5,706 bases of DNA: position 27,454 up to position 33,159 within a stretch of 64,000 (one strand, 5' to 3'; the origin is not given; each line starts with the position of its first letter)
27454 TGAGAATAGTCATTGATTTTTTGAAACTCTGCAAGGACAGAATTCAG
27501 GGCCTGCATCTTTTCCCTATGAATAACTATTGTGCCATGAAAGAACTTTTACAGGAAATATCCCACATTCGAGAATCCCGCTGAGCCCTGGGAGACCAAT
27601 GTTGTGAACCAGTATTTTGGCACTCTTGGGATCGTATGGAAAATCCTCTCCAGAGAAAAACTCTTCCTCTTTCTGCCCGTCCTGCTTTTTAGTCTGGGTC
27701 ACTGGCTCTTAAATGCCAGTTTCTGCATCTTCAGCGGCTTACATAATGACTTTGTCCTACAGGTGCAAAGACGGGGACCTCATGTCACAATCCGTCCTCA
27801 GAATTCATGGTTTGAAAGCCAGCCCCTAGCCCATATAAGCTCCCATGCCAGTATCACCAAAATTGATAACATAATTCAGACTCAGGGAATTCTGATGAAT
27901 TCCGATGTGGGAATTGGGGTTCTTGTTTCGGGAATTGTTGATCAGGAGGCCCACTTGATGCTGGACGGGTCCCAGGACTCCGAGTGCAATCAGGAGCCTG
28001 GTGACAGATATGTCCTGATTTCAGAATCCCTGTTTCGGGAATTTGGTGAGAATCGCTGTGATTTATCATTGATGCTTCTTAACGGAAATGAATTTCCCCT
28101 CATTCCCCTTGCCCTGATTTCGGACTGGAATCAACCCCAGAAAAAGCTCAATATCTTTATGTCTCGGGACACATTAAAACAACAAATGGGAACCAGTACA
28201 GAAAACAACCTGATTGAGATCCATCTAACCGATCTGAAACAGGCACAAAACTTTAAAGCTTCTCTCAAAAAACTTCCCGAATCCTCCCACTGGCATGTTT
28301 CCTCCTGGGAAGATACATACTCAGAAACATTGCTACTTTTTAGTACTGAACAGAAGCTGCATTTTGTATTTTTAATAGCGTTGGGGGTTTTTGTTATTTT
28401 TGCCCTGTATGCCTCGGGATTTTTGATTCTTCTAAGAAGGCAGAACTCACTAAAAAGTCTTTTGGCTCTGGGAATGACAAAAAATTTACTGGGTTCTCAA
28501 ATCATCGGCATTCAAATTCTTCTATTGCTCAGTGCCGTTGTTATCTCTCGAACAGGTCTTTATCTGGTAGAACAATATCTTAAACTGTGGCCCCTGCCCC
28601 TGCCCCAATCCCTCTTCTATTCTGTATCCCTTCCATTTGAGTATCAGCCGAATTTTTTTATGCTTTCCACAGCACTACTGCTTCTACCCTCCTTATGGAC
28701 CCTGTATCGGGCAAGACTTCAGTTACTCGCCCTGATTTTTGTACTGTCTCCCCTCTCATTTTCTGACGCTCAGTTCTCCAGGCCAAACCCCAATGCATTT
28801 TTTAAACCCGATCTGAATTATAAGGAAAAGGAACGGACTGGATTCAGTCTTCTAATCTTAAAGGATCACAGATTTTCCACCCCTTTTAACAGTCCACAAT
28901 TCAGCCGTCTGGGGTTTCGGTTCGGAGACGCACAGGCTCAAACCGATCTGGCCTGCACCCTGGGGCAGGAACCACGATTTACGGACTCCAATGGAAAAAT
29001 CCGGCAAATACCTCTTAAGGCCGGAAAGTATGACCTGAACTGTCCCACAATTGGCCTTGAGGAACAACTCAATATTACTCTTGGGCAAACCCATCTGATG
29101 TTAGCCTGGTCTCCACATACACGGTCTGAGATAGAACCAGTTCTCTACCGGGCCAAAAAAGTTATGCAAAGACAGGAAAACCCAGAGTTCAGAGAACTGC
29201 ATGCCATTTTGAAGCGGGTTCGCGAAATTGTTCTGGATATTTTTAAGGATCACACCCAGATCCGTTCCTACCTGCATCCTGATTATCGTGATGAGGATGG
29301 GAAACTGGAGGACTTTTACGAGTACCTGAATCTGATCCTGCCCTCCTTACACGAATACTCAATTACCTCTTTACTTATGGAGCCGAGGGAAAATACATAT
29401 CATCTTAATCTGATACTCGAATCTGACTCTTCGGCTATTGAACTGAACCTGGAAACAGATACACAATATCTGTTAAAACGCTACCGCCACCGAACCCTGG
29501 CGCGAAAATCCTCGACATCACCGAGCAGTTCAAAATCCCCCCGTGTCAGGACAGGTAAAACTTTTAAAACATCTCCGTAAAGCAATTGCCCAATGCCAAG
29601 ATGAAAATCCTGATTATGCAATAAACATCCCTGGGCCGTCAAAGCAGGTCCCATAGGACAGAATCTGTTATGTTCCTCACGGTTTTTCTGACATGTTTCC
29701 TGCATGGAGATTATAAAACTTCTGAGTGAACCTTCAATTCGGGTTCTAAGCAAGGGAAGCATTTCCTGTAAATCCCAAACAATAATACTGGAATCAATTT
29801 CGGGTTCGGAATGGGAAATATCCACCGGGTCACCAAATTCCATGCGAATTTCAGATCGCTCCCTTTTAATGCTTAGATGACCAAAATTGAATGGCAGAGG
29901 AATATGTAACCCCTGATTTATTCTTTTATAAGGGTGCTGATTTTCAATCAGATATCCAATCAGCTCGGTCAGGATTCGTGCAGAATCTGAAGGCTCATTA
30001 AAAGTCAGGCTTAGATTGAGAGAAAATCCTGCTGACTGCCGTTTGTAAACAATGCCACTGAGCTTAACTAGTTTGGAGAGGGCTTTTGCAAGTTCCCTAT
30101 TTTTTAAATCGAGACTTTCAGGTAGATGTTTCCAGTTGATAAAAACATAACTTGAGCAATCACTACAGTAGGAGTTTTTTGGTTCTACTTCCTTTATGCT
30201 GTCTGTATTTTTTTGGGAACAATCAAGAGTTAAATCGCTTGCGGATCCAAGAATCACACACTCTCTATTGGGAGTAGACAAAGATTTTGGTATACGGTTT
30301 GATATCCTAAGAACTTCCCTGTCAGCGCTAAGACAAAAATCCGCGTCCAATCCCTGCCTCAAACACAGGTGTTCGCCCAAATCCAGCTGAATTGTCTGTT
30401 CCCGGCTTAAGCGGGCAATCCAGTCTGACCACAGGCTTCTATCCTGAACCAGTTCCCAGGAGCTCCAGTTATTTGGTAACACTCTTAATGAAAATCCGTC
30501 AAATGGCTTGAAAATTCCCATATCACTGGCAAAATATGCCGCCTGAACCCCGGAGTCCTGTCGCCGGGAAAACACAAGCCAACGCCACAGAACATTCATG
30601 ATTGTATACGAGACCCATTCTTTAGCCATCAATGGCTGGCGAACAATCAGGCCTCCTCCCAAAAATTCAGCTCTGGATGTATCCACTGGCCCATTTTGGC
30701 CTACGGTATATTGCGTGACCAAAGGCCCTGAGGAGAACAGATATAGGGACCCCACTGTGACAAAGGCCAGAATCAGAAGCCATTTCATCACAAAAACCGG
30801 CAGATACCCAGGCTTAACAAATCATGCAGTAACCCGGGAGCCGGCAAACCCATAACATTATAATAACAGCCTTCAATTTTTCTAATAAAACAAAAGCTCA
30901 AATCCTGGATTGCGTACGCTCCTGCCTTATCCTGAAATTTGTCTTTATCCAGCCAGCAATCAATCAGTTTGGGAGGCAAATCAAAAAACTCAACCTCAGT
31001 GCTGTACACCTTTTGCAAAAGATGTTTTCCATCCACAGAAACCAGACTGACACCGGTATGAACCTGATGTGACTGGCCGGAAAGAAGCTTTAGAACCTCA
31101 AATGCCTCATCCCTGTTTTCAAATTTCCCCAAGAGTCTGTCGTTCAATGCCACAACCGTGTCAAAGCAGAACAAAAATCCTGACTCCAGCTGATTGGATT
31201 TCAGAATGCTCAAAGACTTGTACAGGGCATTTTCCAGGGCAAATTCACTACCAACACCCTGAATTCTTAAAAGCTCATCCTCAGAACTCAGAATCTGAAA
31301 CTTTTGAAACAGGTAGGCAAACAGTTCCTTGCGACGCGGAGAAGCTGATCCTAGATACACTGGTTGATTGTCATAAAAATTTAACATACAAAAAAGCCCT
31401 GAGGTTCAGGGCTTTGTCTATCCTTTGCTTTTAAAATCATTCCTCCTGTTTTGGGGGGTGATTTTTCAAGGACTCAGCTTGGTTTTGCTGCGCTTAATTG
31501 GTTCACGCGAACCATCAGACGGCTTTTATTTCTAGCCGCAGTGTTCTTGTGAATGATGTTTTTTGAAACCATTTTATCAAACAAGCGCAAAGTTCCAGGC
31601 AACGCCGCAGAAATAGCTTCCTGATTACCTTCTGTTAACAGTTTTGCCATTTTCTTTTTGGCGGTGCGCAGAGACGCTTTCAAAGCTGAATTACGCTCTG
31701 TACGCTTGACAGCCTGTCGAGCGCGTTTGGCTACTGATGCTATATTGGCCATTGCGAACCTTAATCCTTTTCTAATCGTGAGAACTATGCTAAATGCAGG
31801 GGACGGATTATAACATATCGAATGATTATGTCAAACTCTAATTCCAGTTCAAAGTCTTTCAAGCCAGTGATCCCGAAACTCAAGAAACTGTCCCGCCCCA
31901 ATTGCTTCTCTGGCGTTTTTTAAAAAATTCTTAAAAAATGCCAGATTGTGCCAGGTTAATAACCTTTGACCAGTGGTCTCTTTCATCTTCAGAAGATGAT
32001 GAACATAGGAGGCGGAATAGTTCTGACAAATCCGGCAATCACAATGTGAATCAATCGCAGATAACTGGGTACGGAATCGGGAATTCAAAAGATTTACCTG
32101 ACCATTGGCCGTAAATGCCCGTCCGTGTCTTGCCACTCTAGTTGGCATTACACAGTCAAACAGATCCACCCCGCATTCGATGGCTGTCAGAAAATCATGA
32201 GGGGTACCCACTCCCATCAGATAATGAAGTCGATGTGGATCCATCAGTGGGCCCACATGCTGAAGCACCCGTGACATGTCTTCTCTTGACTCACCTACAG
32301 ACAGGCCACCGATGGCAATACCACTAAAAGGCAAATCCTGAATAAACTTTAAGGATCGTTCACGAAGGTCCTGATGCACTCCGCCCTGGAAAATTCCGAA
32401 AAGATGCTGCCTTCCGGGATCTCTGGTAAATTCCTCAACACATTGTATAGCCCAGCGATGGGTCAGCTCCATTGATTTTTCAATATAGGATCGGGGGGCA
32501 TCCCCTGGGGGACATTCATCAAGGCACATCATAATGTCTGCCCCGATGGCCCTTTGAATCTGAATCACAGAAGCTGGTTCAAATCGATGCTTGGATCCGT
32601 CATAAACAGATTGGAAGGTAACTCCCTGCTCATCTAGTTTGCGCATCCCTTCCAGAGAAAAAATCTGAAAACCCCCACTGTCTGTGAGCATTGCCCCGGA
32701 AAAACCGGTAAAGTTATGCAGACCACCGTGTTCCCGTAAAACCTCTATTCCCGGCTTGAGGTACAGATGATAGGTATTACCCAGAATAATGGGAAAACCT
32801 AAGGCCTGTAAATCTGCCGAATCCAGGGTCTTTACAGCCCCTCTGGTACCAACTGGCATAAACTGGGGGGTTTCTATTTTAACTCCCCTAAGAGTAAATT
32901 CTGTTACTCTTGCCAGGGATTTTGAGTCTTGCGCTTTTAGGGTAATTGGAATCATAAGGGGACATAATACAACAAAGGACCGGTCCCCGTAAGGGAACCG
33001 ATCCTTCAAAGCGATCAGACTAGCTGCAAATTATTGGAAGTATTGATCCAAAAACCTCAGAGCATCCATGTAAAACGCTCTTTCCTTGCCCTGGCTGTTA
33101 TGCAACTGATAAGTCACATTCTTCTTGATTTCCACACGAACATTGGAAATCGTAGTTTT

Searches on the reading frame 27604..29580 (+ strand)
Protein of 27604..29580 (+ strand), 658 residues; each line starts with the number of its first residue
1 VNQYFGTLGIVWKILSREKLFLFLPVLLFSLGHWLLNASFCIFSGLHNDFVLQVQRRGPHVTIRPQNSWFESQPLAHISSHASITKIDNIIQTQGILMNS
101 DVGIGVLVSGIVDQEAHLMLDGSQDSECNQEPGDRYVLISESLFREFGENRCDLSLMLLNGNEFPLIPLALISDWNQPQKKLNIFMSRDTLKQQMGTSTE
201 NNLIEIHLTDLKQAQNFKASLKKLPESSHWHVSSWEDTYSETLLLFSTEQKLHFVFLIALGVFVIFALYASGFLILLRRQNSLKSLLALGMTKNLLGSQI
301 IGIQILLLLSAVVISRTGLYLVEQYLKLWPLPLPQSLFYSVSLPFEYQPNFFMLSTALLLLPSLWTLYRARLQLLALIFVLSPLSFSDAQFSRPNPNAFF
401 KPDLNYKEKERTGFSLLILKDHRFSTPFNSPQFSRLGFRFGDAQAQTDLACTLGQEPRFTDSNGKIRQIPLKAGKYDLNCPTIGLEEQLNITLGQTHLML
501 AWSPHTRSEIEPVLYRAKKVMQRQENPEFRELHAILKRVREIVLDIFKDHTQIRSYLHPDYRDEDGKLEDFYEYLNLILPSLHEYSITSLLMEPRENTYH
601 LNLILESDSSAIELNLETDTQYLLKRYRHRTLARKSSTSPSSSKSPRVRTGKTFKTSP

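Call 11: search_protein_families(library=pfam, proteins=[window:27604-29580:+], max_evalue=0.0001)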
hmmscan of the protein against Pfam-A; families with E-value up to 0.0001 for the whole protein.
window:27604-29580:+ (658 aa): 0 families

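Call 34: search_protein_families(library=ncbifam, proteins=[window:27604-29580:+], max_evalue=0.01)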
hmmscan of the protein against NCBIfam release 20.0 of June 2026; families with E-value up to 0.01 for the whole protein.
window:27604-29580:+ (658 aa): 1 family
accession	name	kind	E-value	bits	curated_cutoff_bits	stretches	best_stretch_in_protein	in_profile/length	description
TIGR02212.1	lolCE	equivalog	1e-05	24.6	362.45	1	41-292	43-308/411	lipoprotein-releasing ABC transporter permease subunit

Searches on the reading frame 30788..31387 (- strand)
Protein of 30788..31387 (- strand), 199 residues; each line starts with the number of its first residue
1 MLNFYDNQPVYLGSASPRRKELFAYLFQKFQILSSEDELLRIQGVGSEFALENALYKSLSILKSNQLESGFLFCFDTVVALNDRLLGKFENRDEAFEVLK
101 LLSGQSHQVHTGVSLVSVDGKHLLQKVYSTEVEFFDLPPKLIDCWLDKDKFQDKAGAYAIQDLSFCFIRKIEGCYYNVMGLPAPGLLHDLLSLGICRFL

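Call 11: search_protein_families(library=pfam, proteins=[window:30788-31387:-], max_evalue=0.0001)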
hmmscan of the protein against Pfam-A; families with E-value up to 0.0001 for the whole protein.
window:30788-31387:- (199 aa): 1 family
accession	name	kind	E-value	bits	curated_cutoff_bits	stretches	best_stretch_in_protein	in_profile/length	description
PF02545.19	Maf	-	1.5e-39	136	27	1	10-189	2-183/187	Maf-like protein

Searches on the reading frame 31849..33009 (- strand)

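Call 11: search_protein_families(library=pfam, proteins=[window:31849-33009:-], max_evalue=0.0001)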
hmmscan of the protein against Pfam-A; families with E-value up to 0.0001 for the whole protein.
window:31849-33009:- (386 aa): 1 family
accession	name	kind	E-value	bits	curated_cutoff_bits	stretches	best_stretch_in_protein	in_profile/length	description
PF01702.25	TGT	-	3.7e-145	483.9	26.3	1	33-385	3-354/357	Queuine tRNA-ribosyltransferase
